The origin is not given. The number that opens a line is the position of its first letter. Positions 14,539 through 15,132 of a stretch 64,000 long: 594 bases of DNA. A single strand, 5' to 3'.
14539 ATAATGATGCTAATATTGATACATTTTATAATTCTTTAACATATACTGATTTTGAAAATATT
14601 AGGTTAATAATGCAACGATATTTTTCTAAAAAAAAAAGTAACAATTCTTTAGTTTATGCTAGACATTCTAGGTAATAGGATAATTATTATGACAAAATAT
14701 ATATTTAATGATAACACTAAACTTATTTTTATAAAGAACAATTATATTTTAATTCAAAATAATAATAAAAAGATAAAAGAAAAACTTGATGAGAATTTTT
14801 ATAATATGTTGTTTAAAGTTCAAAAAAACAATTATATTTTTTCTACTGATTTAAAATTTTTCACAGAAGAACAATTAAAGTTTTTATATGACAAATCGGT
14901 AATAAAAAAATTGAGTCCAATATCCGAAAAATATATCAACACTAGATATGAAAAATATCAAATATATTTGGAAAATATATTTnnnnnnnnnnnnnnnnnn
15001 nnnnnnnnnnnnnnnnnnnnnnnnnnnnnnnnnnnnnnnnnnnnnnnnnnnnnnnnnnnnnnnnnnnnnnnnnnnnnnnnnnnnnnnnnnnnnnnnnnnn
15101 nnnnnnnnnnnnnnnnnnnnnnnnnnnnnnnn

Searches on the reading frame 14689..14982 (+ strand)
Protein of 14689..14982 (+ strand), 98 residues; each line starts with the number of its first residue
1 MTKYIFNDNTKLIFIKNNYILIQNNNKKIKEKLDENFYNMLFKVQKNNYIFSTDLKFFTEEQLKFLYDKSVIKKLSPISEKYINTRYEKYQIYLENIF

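Call 99: search_protein_families(library=pfam, alignment_id=A9, max_evalue=10)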
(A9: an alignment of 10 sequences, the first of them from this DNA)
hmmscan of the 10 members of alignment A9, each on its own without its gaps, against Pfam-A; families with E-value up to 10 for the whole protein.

A. member 1, seq(98 aa): 3 families
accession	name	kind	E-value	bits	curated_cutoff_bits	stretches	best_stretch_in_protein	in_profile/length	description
PF25817.1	ICE1_C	-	0.036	14.3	27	1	29-91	33-93/193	Little elongation complex subunit 1, C-terminal domain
PF01000.31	RNA_pol_A_bac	-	0.067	13.8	33.9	1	17-77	18-81/119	RNA polymerase Rpb3/RpoA insert domain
PF04339.18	FemAB_like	-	0.081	12.5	27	1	26-96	109-178/369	Peptidogalycan biosysnthesis/recognition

B. families by the number of members that match (of 10 scanned): 6 families
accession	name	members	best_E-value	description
PF18581.7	SYCP2_ARLD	1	0.0057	Synaptonemal complex 2 armadillo-repeat-like domain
PF14285.11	DUF4367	1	0.026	Domain of unknown function (DUF4367)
PF25817.1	ICE1_C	1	0.036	Little elongation complex subunit 1, C-terminal domain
PF01000.31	RNA_pol_A_bac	1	0.067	RNA polymerase Rpb3/RpoA insert domain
PF04339.18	FemAB_like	1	0.081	Peptidogalycan biosysnthesis/recognition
PF12740.14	PETase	1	0.34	PET hydrolase-like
